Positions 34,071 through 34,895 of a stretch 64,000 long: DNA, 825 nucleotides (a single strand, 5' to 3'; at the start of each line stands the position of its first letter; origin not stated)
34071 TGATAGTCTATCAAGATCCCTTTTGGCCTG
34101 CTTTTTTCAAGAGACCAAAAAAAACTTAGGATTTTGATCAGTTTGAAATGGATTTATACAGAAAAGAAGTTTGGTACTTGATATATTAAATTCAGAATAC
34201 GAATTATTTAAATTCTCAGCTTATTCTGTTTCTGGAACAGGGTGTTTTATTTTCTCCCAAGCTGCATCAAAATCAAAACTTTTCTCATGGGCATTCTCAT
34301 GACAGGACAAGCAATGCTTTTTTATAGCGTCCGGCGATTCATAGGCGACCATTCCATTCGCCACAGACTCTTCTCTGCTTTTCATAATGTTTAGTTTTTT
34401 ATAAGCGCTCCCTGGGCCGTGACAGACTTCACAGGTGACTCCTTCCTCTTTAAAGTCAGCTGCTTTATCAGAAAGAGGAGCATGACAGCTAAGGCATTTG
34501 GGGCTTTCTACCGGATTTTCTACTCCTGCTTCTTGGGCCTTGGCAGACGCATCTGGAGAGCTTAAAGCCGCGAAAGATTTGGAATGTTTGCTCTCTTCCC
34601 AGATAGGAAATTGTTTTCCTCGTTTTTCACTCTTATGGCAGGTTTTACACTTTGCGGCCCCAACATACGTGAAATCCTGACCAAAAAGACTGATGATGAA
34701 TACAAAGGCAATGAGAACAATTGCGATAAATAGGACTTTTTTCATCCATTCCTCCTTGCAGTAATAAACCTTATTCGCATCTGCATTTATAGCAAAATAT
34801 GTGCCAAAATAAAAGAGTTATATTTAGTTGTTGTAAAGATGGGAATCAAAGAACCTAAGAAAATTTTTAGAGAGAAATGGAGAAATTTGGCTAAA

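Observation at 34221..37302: Divergent sigma-54 promoters drive a periplasmic tetraheme and a CbcL-like 13-heme c / b-type inner-membrane fusion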

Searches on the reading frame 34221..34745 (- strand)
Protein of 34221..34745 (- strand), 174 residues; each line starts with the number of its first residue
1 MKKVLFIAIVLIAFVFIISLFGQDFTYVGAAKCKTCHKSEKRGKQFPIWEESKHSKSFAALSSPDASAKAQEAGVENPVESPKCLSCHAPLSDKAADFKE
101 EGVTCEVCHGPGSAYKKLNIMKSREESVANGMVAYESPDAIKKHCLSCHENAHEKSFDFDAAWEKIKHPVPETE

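Call 5: search_protein_families(library=pfam, proteins=[window:34221-34745:-], max_evalue=0.01)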
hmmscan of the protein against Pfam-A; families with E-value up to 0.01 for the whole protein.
window:34221-34745:- (174 aa): 7 families
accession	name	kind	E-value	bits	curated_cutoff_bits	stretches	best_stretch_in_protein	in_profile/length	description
PF13435.11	Cytochrome_C554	-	4.7e-13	50.3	20.8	1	32-110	1-84/84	Cytochrome c554 and c-prime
PF22113.1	Mtrc-MtrF_II-IV_dom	-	7.3e-06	26.1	30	1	30-114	81-168/176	Outer membrane cytochrome MtrC/MtrF-like, domains II/IV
PF09699.15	Paired_CXXCH_1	-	8.6e-05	22.6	20.6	0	78-111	3-38/41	Doubled CXXCH motif (Paired_CXXCH_1)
PF14537.11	Cytochrom_c3_2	-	0.00015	22.6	25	1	83-156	8-70/79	Cytochrome c3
PF14522.11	Cytochrome_C7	-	0.0002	21.5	24.8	0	30-109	13-66/67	Cytochrome c7 and related cytochrome c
PF02085.21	Cytochrom_CIII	-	0.00023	21.9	22.9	1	31-109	31-101/101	Class III cytochrome C family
PF13442.11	Cytochrome_CBB3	-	0.0071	17.1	27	0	30-48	11-26/68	Cytochrome C oxidase, cbb3-type, subunit III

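Call 6: search_protein_families(library=ncbifam, proteins=[window:34221-34745:-], max_evalue=0.01)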
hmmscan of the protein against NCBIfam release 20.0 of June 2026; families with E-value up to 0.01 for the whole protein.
window:34221-34745:- (174 aa): 9 families
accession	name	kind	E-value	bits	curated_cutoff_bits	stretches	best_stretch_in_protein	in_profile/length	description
NF041198.1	UshA_like_PCGU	equivalog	4.8e-13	48.5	275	1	23-159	401-518/519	UshA-like (seleno)protein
NF043010.1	Cyt554_Nsmonas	equivalog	2.6e-09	36.8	400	1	1-118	1-124/238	cytochrome c-550 CycA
TIGR03508.1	decahem_SO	subfamily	1e-08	35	192.2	1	100-157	32-85/258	DmsE family decaheme c-type cytochrome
TIGR03153.1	cytochr_NrfH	equivalog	4.1e-05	23.6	134.2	1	31-109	53-133/138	cytochrome c nitrite reductase small subunit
TIGR01905.1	paired_CXXCH_1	subfamily_domain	0.00014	21.7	25.2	0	77-90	2-15/41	doubled CXXCH domain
TIGR04315.1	octaheme_Shew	subfamily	0.00015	21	375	1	31-122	21-116/440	tetrathionate reductase family octaheme c-type cytochrome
NF041895.1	choice_anch_V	domain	0.00047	20.2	42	0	99-131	21-52/150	choice-of-anchor V domain-containing protein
NF041028.1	decahem_GSU2203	exception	0.00075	18.8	325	0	83-157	38-116/317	GSU2203 family decaheme c-type cytochrome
NF033196.2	c_type_nonphoto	exception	0.0038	17.3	70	0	31-60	28-57/98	c-type cytochrome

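Call 56: search_solved_structures(query=window:34221-34745:-, max_evalue=1, show_alignments=1)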
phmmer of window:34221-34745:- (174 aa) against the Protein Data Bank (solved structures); distinct sequences matched with E-value up to 1: 8.
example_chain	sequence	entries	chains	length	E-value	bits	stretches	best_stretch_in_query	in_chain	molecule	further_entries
6i5b_A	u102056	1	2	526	1.4e-07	35.1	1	94-117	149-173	Uncharacterized protein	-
1bvb_A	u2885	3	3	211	0.00088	22.7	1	24-118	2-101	CYTOCHROME C-554 | CYTOCHROME C554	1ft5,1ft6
6qvm_A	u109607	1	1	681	0.0058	20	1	98-160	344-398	Multiheme cytochrome cf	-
3sxq_A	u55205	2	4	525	0.074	16.4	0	77-150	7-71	Eight-heme nitrite reductase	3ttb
1sp3_A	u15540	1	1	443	0.093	16.1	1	79-149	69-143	cytochrome c, putative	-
3pmq_A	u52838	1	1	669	0.097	16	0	29-78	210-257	Decaheme cytochrome c MtrF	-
8idx_A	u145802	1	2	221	0.48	13.8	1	67-157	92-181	Interferon-activable protein 205-B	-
3p26_A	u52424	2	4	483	0.95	12.8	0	90-162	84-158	Elongation factor 1 alpha-like protein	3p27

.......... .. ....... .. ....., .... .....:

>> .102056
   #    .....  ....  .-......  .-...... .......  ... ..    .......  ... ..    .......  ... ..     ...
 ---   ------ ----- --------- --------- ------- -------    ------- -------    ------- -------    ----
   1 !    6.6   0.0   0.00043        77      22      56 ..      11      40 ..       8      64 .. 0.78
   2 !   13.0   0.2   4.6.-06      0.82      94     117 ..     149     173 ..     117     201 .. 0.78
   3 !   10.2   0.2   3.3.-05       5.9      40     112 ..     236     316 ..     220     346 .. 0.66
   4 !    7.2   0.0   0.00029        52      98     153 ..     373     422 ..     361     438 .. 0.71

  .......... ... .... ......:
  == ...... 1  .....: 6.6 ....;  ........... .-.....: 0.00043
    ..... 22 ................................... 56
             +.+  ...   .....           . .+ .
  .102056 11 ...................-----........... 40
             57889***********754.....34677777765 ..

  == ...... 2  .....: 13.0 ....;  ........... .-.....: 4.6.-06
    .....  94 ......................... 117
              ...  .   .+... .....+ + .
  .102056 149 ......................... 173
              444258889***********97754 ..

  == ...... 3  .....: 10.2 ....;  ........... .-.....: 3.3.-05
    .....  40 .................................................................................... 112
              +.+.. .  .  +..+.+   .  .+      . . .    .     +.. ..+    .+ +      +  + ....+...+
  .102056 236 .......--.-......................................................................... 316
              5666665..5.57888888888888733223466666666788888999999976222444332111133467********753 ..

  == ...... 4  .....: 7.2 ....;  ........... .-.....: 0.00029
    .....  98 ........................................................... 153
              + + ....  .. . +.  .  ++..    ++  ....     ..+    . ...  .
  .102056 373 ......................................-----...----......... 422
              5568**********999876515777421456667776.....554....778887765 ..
